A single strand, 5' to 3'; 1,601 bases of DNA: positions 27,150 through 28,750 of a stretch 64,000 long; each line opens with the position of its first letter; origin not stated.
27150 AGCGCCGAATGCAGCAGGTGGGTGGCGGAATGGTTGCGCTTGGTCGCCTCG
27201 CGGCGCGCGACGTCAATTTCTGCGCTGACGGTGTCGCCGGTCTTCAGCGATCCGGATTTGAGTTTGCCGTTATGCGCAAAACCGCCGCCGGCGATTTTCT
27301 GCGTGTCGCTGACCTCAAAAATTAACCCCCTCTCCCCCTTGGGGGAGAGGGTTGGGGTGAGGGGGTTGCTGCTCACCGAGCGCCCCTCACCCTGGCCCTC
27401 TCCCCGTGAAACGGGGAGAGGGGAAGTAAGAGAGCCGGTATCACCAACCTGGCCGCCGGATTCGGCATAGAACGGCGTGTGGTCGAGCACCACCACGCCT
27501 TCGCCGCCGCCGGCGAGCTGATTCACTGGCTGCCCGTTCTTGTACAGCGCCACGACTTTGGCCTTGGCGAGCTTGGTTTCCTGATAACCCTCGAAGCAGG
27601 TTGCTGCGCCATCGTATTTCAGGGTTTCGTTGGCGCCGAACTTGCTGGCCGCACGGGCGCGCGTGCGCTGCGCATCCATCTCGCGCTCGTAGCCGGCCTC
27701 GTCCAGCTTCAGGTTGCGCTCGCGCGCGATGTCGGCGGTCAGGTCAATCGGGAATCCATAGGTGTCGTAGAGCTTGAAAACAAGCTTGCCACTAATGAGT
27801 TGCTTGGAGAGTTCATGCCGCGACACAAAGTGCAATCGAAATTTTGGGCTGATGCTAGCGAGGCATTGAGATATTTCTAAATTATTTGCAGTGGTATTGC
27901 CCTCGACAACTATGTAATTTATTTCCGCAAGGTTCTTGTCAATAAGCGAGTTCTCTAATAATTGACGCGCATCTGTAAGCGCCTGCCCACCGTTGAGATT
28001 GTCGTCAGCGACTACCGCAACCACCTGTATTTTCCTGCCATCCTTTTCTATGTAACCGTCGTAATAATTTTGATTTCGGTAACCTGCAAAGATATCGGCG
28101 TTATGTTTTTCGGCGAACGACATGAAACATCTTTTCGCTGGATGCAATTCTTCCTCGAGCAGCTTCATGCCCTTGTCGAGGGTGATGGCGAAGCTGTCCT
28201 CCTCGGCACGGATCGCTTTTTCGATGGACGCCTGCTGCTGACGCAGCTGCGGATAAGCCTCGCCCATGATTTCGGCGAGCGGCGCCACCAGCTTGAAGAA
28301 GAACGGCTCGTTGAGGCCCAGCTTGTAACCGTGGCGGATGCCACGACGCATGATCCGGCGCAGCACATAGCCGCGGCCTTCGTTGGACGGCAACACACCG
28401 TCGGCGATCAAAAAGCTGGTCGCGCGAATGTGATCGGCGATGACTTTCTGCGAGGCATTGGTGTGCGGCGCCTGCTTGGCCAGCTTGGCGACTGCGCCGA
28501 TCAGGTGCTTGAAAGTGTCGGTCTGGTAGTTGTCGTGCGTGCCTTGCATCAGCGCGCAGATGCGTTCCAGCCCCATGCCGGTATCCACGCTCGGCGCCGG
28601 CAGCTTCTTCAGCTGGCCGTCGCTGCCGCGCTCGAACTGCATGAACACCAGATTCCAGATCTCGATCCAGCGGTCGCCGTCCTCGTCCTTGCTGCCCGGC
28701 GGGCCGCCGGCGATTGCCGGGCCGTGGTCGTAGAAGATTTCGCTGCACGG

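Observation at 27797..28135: Essential alaS carries a ~112-codon AT-rich, in-frame foreign insertion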

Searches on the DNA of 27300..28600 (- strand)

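Call 17: search_dna_similar(query=window:27790-28145:-, collection=phages, mode=distant, max_evalue=1)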
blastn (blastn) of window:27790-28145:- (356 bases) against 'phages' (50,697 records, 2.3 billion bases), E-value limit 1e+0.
No match.

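Call 18: search_dna_similar(query=window:27790-28145:-, collection=plasmids, mode=distant, max_evalue=1)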
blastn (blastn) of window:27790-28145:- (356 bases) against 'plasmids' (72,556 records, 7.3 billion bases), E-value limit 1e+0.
No match.

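Call 80: search_rna_families(source=window, start=27300, end=28600, threshold=evalue, max_evalue=1)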
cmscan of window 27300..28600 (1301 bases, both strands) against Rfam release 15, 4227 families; matches with E-value up to 1: 30.
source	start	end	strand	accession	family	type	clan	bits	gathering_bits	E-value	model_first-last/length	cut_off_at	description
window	27325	27424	+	RF04119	MIR1858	Gene; miRNA;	-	33.5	137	0.0016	1-197/197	no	MIR1858 microRNA precursor family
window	27323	27427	+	RF02000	MIR1846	Gene; miRNA;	-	29.6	77.5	0.0023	1-110/110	no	MIR1846 microRNA precursor family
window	27340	27406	+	RF03836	mir-3547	Gene; miRNA;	-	28.8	77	0.01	1-88/88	no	mir-3547 microRNA precursor family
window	27341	27406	+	RF03703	mir-3622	Gene; miRNA;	-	28.6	78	0.01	1-84/84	no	mir-3622 microRNA precursor family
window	27338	27409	+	RF03349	mir-3151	Gene; miRNA;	-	28.4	83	0.024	1-85/85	no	mir-3151 microRNA precursor family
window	27334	27416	-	RF00707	mir-197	Gene; miRNA;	-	28.2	74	0.024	1-75/75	no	mir-197 microRNA precursor family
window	27341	27408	+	RF03924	mir-1228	Gene; miRNA;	-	28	88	0.035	1-73/73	no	mir-1228 microRNA precursor family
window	27342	27405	+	RF04159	MIR1437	Gene; miRNA;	-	27.9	168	0.025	1-192/192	no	MIR1437 microRNA precursor family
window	27341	27405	+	RF00771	mir-185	Gene; miRNA;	-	27.1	60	0.016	1-79/79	no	mir-185 microRNA precursor family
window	27342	27406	+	RF03778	mir-483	Gene; miRNA;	-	27.1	60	0.02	1-75/75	no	mir-483 microRNA precursor family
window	27345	27402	-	RF00942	mir-1224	Gene; miRNA;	-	26.6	105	0.034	1-86/86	no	mir-1224 microRNA precursor family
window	27327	27423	+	RF00719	mir-326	Gene; miRNA;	-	25.3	66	0.03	1-95/95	no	mir-326 microRNA precursor family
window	27343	27406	+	RF03192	mir-6794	Gene; miRNA;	-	25.3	74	0.042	1-62/62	no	mir-6794 microRNA precursor family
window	27335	27411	+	RF00802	mir-207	Gene; miRNA;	-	25.3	88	0.044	1-78/78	no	mir-207 microRNA precursor family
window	27341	27406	+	RF03964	mir-H1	Gene; miRNA;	-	25.2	97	0.17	1-85/85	no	mir-H1 microRNA precursor family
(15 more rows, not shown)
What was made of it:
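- On Self-splicing intron (group I/II) or other known RNA element: All sub-threshold hits lie in Insert B (call 80).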

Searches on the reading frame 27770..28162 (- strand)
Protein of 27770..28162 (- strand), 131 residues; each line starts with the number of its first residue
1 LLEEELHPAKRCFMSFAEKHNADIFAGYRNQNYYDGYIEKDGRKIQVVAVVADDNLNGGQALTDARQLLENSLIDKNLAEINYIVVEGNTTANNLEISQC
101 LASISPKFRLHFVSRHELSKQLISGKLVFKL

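Call 5: search_protein_families(library=pfam, proteins=[window:27797-28135:-], max_evalue=1)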
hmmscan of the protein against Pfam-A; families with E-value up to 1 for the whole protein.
window:27797-28135:- (113 aa): 0 families

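Call 6: find_homologous_proteins(query=window:27800-28132:-, max_evalue=0.01)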
Query seq(111 aa): 4 candidates shared short words with the query, none scored E <= 0.01.
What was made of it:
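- Tried and rejected: The word-indexed search of 5.8 billion proteins (call 6).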

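Call 19: predict_structure(protein=window:27770-28162:-)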
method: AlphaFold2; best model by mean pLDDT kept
length: 131 residues; sequences in the alignment: 1
mean_pLDDT: 59.7   pTM: 0.59
mean pLDDT of the five models: 59.7, 55.2, 51.3, 49.5, 47.3
residues with pLDDT >= 90: 0; 70-90: 46; 50-70: 48; < 50: 37
segments of 3 or more residues with pLDDT < 50: 1-3, 90-100, 115-131
pLDDT, mean of each block of 10 residues (from residue 1): 60 73 76 78 77 62 71 53 55 47 51 47 30 31
secondary structure, 60 per line:
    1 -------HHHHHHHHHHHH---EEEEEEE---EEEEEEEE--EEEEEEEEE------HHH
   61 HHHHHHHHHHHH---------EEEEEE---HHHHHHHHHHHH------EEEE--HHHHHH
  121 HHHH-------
elements in order: H8-19 E23-29 E33-40 E43-51 H58-72 E82-87 H91-102 E109-112 H115-124
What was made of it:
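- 28106..28141 (-): Predicted helix alpha1 of the inserted domain (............). AF2 single-sequence model, helix at residues 8-19, block pLDDT 60-73 (call 19).
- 28010..28096 (-): Predicted three-stranded antiparallel meander beta1-beta3 (DIFAGYR / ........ / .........). D35 lies in beta2, but beta3 has no (D/E)xK motif. AF2 strands at residues 23-29, 33-40 and 43-51, pLDDT 73-78 (call 19).
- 27827..27991 (-): Predicted alpha2-beta4-alpha3-beta5 half of the domain. It is modelled with lower confidence. AF2 elements H58-72, E82-87, H91-102 and E109-112, pLDDT 47-71 (call 19).
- On PD-(D/E)XK nuclease superfamily: The AF2 model of the window insert gives H8-19, E23-29, E33-40, E43-51, H58-72, E82-87 (pLDDT 60, call 19).
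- The window insert is modelled as H-EEE-H-E-H-E, pLDDT 60 (call 19).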

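Call 21: search_protein_representatives(protein=window:27797-28135:-)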
Query: 113 residues. Proteins with E-value up to 0.001 (for the whole library): 0; up to 1e-10: 0; up to 1e-30: 0. The best 0 are listed.
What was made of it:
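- Tried and rejected: Full phmmer against 1.84 billion representative proteins (call 21).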

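Call 23: find_related_loci(query=window:27797-28135:-, collection=genome_contigs, flank=5000)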
Query window:27797-28135:- (113 aa) in genome_contigs; peptide patterns used: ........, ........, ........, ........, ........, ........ (x = any residue, [..] = any of these).
117 stretches matched a pattern, but none encodes a relative of the query by tblastn (E <= 1e-3).

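Call 24: find_related_loci(query=window:27797-28135:-, collection=viral_contigs, flank=5000)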
Query window:27797-28135:- (113 aa) in viral_contigs; peptide patterns used: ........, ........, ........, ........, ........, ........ (x = any residue, [..] = any of these).
37 stretches matched a pattern, but none encodes a relative of the query by tblastn (E <= 1e-3).

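Call 28: fold_search(model_id=the predicted structure, library=pdb)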
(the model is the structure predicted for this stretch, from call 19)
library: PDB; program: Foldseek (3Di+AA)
matches with E <= 10: 1238; with E <= 0.001: 2
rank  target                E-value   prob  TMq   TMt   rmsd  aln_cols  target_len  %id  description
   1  8q3k_E                4.2e-04  1.00  0.49  0.35   4.9       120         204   15  The open state of the ASFV apo-RNA polymerase (released 2024-02-14)
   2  8q3b_E                6.2e-04  1.00  0.57  0.40   5.2       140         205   15  The closed state of the ASFV apo-RNA polymerase (released 2024-02-14)
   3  2dds_D                1.6e-03  0.95  0.32  0.18   6.8        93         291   17  Crystal structure of sphingomyelinase from Bacillus cereus with cobalt ion (released 2006-05-02)
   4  2ddr_C                1.9e-03  0.91  0.31  0.17   7.3       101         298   20  Crystal structure of sphingomyelinase from Bacillus cereus with calcium ion (released 2006-05-02)
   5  3k55_A                2.4e-03  0.97  0.33  0.19   5.0        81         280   14  Structure of beta hairpin deletion mutant of beta toxin from Staphylococcus aureus (released 2011-01-26)
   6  3aly_A                2.4e-03  0.54  0.26  0.25  11.2       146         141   16  Crystal Structure of RNase HI from Sulfolobus tokodaii with C-terminal deletion (released 2011-06-22)
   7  2ddr_B                2.6e-03  0.93  0.33  0.18   6.5        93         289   15  Crystal structure of sphingomyelinase from Bacillus cereus with calcium ion (released 2006-05-02)
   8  2dds_A                2.7e-03  0.90  0.31  0.17   7.2       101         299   19  Crystal structure of sphingomyelinase from Bacillus cereus with cobalt ion (released 2006-05-02)
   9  2ddr_A                3.1e-03  0.96  0.34  0.19   5.5        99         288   14  Crystal structure of sphingomyelinase from Bacillus cereus with calcium ion (released 2006-05-02)
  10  8wt9_C                3.3e-03  0.98  0.39  0.19   7.4       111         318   14  Cryo-EM structure of the IS621 recombinase in complex with bridge RNA, donor DNA, and target DNA in the post-strand ex (released 2024-06-26)
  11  3i41_A                3.3e-03  0.97  0.33  0.18   4.8        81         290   14  Crystal structure of beta toxin from Staphylococcus aureus F277A, P278A mutant (released 2010-07-14)
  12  1zwx                  3.3e-03  0.91  0.33  0.18   7.2        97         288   18  Crystal Structure of SmcL (released 2005-08-16)
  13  2ddt_A                3.6e-03  0.90  0.32  0.18   6.8        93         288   16  Crystal structure of sphingomyelinase from Bacillus cereus with magnesium ion (released 2006-05-02)
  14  2ddt_B                4.1e-03  0.93  0.31  0.17   5.2        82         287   16  Crystal structure of sphingomyelinase from Bacillus cereus with magnesium ion (released 2006-05-02)
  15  4ktw_B                4.9e-03  0.94  0.38  0.33   6.1       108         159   16  Lactococcus phage 67 RuvC - apo form (released 2013-08-14)
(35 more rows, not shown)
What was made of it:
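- Its best PDB match is the RPB5 chain of ASFV RNA polymerase, E = 4e-4, TM 0.49-0.57 (call 28).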

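Call 30: find_related_loci(query=window:27797-28135:-, collection=metagenome_contigs, flank=5000)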
Query window:27797-28135:- (113 aa) in metagenome_contigs; peptide patterns used: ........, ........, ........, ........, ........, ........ (x = any residue, [..] = any of these).
201 stretches matched a pattern, but none encodes a relative of the query by tblastn (E <= 1e-3).
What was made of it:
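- Tried and rejected: Back-translated pattern scans of GTDB genomes, IMG/VR and JGI metagenomes (calls 23, 24, 30).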

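Call 31: search_protein_families(library=pfam, proteins=[window:27797-28135:-], max_evalue=10)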
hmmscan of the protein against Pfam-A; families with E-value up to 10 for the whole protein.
seq(113 aa): 0 families
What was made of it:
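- On PD-(D/E)XK nuclease superfamily: None for the window insert (calls 5, 31).
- The window insert has no HMM hit to any PD-(D/E)XK family (calls 5, 31).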

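Call 32: search_protein_families(library=phrogs, proteins=[window:27797-28135:-], max_evalue=10)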
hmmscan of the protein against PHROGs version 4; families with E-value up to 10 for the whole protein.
seq(113 aa): 3 families
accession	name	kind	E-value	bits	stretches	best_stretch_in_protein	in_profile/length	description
phrog_8404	-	unknown function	0.033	15.4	1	48-106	54-112/137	-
phrog_30880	-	unknown function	0.18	13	1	34-76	8-45/142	-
phrog_13599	-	unknown function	0.19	13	1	1-29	38-65/66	-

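Call 37: search_solved_structures(query=window:27797-28135:-, max_evalue=10)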
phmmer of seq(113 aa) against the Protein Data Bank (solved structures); distinct sequences matched with E-value up to 10: 2.
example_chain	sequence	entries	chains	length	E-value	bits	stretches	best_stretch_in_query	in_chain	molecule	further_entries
6we5_A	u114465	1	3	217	0.65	13.5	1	12-105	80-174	Inorganic pyrophosphatase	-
5b04_E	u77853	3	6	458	0.72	13.4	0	58-105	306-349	Probable translation initiation factor eIF-2B subunit gamma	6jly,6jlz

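Call 38: search_protein_families(library=ncbifam, proteins=[window:27797-28135:-], max_evalue=10)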
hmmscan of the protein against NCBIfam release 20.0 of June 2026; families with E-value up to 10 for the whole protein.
seq(113 aa): 0 families
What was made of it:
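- On Intein: NCBIfam gives none (call 38).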

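Call 71: fold_search(model_id=the predicted structure, library=viral)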
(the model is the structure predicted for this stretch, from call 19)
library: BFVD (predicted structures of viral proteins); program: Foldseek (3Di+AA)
matches with E <= 10: 1504; with E <= 0.001: 0
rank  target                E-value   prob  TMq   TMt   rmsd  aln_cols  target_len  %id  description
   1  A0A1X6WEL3            1.2e-03  1.00  0.44  0.28   6.6       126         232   11  (no name in the UniProt tables at hand)
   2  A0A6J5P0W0            1.5e-03  1.00  0.54  0.32   5.6       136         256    7  HTH_XRE domain containing protein [uncultured Caudovirales phage]
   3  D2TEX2                2.1e-03  0.97  0.39  0.11   8.4       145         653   14  (no name in the UniProt tables at hand)
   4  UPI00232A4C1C         2.6e-03  0.96  0.41  0.24   9.4       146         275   10  (no name look-up for this kind of identifier)
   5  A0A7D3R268            2.9e-03  0.97  0.41  0.36   7.9       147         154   14  Uncharacterized protein [Fadolivirus FV1/VV64]
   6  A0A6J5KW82            2.9e-03  0.77  0.31  0.13  15.3       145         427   10  Uncharacterized protein [uncultured Caudovirales phage]
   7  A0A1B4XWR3            3.6e-03  0.54  0.26  0.21   8.9       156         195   13  Holliday junction resolvase [Tenacibaculum phage pT24]
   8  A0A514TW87            4.1e-03  0.94  0.34  0.24  10.7       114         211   11  Uncharacterized protein [Aeromonas phage D6]
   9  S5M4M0                5.3e-03  0.99  0.51  0.29   6.2       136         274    6  Uncharacterized protein [Bacillus phage JL]
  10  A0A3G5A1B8            7.3e-03  0.98  0.51  0.35   7.6       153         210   14  Uncharacterized protein [Harvfovirus sp.]
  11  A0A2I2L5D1            7.3e-03  0.98  0.44  0.22   5.6       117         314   13  RNA polymerase subunit 5 RPB5 [Orpheovirus IHUMI-LCC2]
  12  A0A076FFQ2            7.8e-03  0.77  0.34  0.31  12.7       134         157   10  Uncharacterized protein [Aureococcus anophagefferens virus]
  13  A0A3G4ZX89            9.5e-03  0.91  0.39  0.28   5.5       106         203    9  Uncharacterized protein [Faunusvirus sp.]
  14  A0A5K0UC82            9.5e-03  0.85  0.33  0.35  11.7       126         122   10  GNAT family N-acetyltransferase [Yasminevirus sp. GU-2018]
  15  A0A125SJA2            1.0e-02  0.98  0.48  0.25   5.9       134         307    7  (no name in the UniProt tables at hand)
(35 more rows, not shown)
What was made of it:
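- On PD-(D/E)XK nuclease superfamily: Window insert: the best match is the RPB5 chain of ASFV RNA polymerase, E = 4e-4, TM 0.49-0.57; the rest are mixed (calls 28, 71).
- Tried and rejected: Foldseek of the window model against viral structures gave nothing significant (call 71).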

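Call 81: search_dna_similar(query=window:27797-28135:-, collection=phages, mode=protein, max_evalue=1)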
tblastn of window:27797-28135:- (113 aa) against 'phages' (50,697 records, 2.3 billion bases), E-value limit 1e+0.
Records with a match: 3; places in all: 3; records where one place covers at least 80% of the query: 0.
Best place of each record, by identity: <60% 3.
By first word of the organism name: Pectobacterium 2; Erwinia 1.
By host as written in the record: Pectobacterium carotovorum subsp. carotovorum strain CBBL19-1-37 2; Erwinia aphidicola W09_2 1.
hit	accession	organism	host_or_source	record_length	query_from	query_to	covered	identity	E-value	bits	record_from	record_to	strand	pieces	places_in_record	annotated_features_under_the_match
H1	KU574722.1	Pectobacterium phage vB_PcaM_CBB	Pectobacterium carotovorum subsp. ...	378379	15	92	69%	28.8%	8e-1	34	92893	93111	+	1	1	structural protein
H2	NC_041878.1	Pectobacterium phage vB_PcaM_CBB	Pectobacterium carotovorum subsp. ...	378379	15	92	69%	28.8%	8e-1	34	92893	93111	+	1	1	Rz-like spanin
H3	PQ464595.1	Erwinia phage Kaldavass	Erwinia aphidicola W09_2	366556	15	92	69%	26.3%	7e-1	34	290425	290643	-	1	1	Rz-like spanin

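Call 82: search_dna_similar(query=window:27797-28135:-, collection=plasmids, mode=protein, max_evalue=1)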
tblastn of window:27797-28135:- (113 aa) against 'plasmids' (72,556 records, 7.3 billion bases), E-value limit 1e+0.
No match.
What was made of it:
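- Tried and rejected: blastn and tblastn against phages and plasmids (calls 17, 18, 81, 82).
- No free-standing homolog was found (calls 21, 24, 81, 82).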
